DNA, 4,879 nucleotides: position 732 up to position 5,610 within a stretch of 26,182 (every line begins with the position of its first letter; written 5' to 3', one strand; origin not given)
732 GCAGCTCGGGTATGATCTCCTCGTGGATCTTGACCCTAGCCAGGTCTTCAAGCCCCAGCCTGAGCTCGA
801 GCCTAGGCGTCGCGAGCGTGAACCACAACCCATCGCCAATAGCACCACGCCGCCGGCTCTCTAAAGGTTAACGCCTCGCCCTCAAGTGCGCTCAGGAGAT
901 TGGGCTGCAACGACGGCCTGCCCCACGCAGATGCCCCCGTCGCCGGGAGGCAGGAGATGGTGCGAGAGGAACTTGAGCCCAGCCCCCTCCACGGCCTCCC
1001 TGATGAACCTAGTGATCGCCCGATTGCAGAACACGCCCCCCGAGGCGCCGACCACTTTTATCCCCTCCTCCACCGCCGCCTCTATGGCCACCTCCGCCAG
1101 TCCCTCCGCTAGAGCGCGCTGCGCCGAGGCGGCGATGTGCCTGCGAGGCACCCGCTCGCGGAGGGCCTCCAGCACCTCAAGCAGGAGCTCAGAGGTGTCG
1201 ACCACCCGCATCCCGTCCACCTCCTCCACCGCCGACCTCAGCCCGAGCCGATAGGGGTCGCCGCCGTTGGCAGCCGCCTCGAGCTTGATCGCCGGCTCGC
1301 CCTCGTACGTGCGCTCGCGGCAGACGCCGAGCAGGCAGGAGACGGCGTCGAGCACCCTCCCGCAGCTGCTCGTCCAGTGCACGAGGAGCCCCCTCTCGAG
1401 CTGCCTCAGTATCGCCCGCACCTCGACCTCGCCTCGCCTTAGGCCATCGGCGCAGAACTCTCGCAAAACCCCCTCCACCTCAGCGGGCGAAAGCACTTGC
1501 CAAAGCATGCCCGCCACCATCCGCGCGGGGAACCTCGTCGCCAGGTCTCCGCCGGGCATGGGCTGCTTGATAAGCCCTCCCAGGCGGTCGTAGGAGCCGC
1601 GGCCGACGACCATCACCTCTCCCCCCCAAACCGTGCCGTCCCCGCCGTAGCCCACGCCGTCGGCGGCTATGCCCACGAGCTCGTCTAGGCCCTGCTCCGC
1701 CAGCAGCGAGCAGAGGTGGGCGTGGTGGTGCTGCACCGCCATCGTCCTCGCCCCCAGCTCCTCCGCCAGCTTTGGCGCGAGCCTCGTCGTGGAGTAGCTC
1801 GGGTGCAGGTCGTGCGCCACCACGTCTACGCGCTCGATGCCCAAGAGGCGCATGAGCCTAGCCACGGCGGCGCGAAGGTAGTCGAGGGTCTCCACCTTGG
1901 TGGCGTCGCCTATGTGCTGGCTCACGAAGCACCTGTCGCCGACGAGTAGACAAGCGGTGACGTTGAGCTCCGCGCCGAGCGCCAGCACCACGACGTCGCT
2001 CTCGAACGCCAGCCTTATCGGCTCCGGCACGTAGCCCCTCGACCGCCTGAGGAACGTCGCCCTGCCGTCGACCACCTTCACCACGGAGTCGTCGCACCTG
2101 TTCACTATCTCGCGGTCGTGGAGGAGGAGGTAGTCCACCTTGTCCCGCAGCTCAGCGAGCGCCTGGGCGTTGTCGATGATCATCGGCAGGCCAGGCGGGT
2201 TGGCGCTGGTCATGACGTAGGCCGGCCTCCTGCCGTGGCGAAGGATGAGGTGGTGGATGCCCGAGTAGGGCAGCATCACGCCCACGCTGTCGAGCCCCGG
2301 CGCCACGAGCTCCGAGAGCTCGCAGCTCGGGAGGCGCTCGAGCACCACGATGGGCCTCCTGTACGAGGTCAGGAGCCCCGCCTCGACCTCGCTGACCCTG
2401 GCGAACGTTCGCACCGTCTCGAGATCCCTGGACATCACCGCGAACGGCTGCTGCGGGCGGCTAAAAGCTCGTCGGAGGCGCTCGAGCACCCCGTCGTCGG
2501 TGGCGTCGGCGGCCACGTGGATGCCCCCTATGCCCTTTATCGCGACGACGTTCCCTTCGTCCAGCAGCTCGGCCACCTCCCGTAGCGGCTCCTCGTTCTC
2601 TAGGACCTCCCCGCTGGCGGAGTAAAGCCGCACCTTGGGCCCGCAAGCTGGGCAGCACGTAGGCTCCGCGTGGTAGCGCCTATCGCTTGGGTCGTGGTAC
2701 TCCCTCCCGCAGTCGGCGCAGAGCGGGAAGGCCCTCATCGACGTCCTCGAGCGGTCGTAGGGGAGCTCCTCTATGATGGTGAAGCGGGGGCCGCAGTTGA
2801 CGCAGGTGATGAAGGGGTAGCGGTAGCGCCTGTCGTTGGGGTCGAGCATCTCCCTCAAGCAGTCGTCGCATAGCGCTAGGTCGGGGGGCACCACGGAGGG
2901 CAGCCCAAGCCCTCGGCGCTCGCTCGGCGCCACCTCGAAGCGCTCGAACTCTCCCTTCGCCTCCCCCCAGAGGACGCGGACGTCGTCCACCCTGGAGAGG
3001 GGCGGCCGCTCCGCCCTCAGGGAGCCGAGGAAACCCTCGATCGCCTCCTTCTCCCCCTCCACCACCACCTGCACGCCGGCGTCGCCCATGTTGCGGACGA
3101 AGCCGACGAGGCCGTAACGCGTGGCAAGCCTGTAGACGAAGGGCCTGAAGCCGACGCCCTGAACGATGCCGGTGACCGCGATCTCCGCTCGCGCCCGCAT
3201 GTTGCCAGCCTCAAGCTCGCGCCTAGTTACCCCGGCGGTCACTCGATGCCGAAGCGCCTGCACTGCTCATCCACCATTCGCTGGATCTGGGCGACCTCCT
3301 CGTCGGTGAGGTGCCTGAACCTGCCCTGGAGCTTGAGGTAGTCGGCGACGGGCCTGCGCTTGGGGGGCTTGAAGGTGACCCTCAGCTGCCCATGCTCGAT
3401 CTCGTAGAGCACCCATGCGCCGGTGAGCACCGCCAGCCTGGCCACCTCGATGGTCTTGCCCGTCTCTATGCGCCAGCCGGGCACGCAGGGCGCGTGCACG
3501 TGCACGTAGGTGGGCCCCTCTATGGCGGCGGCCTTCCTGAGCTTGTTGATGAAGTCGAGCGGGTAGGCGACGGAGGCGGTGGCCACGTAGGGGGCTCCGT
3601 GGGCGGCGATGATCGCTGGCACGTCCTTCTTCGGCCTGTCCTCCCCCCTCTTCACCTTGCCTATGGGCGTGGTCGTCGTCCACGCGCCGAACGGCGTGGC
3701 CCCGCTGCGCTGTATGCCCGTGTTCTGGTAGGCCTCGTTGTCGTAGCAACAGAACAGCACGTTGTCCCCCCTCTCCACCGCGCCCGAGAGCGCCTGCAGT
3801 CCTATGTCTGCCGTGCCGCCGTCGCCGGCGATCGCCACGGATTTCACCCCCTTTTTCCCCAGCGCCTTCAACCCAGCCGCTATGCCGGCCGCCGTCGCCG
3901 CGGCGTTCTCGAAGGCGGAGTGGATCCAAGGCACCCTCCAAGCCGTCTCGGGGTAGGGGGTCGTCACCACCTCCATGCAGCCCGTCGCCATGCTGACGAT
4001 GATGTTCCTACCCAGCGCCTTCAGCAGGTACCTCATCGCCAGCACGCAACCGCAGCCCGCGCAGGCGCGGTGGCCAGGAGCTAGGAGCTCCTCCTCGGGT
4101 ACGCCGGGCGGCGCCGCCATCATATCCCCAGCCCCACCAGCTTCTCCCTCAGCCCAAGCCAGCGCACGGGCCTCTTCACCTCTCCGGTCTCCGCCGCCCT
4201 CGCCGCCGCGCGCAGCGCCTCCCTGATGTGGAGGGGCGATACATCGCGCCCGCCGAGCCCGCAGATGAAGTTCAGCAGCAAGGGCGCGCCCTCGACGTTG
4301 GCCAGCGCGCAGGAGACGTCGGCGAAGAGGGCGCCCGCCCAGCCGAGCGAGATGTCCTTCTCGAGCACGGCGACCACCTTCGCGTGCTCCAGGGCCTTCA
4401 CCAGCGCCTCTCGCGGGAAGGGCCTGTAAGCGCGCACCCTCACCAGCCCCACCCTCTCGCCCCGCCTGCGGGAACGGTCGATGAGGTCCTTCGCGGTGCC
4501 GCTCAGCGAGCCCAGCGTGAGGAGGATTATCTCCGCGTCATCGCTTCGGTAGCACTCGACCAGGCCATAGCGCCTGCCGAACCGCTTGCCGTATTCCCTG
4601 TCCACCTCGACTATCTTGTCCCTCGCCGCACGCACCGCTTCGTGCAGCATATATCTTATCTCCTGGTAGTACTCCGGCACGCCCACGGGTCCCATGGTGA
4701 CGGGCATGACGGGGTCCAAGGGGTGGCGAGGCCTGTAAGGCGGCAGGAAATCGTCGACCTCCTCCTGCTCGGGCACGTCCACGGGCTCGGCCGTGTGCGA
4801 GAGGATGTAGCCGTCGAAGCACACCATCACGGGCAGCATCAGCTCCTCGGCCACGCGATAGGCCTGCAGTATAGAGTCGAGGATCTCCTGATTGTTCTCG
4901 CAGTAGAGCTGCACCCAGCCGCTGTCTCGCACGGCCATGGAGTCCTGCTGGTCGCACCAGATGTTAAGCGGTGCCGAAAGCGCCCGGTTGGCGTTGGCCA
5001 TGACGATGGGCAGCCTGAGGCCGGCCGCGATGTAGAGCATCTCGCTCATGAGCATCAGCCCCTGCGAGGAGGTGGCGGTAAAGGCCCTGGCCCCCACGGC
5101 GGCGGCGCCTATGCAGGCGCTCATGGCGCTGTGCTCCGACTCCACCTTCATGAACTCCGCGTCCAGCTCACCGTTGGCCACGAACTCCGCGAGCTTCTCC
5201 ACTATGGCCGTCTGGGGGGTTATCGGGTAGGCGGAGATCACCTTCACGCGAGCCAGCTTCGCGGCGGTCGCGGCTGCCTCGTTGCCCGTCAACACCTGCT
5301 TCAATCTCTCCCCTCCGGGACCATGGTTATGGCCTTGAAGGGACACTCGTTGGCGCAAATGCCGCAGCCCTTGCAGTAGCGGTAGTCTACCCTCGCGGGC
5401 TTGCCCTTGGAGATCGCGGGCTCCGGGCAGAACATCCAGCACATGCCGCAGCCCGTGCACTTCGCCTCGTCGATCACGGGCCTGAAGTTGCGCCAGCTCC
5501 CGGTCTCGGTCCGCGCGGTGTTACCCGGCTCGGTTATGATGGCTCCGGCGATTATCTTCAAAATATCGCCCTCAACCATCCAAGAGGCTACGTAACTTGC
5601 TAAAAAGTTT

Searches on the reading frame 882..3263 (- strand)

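Call 28: search_protein_families(library=pfam, proteins=[window:882-3263:-], max_evalue=0.00001)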
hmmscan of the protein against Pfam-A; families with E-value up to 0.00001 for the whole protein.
window:882-3263:- (793 aa): 5 families
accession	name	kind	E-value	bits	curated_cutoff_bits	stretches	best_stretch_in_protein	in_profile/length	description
PF22521.2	HypF_C_2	-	5e-68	229.9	27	1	531-782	1-241/241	Carbamoyltransferase, Kae1-like Domain, second subdomain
PF01300.24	Sua5_yciO_yrdC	-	8.5e-40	136.6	25.1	1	232-408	1-178/178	Telomere recombination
PF07503.17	zf-HYPF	-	1.9e-32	111.2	23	2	131-164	1-34/34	HypF finger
PF17788.7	HypF_C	-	5.2e-27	94.9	23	1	424-523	4-99/99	HypF Kae1-like domain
PF00708.24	Acylphosphatase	-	9.4e-24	84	22.5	1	27-111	2-85/85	Acylphosphatase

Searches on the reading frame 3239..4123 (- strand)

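Call 28: search_protein_families(library=pfam, proteins=[window:3239-4123:-], max_evalue=0.00001)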
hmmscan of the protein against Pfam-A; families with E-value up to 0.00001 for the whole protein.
window:3239-4123:- (294 aa): 1 family
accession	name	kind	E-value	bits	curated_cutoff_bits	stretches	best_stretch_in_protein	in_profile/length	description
PF02775.26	TPP_enzyme_C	-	1.1e-22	80.9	21.9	1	47-209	2-151/151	Thiamine pyrophosphate enzyme, C-terminal TPP binding domain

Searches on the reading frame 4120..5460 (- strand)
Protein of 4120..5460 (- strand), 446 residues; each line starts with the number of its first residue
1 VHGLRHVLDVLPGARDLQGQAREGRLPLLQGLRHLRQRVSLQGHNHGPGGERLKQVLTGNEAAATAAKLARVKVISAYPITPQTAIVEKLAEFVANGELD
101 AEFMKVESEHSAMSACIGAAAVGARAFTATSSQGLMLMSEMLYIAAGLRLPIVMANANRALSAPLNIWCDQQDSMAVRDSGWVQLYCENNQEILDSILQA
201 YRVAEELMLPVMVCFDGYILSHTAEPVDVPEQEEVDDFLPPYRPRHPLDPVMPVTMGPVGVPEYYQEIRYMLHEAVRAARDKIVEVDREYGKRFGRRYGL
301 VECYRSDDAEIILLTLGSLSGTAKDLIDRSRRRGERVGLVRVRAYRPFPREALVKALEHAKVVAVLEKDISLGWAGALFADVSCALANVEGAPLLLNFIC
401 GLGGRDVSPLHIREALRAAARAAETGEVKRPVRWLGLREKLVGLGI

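Call 28: search_protein_families(library=pfam, proteins=[window:4120-5460:-], max_evalue=0.00001)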
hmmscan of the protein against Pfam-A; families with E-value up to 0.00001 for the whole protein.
window:4120-5460:- (446 aa): 2 families
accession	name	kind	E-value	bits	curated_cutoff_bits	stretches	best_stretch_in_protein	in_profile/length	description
PF01855.24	POR_N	-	9.6e-82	274.6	27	1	66-286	2-229/231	Pyruvate flavodoxin/ferredoxin oxidoreductase, thiamine diP-bdg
PF17147.9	PFOR_II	-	6.4e-28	97.5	27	1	309-412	1-102/102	Pyruvate:ferredoxin oxidoreductase core domain II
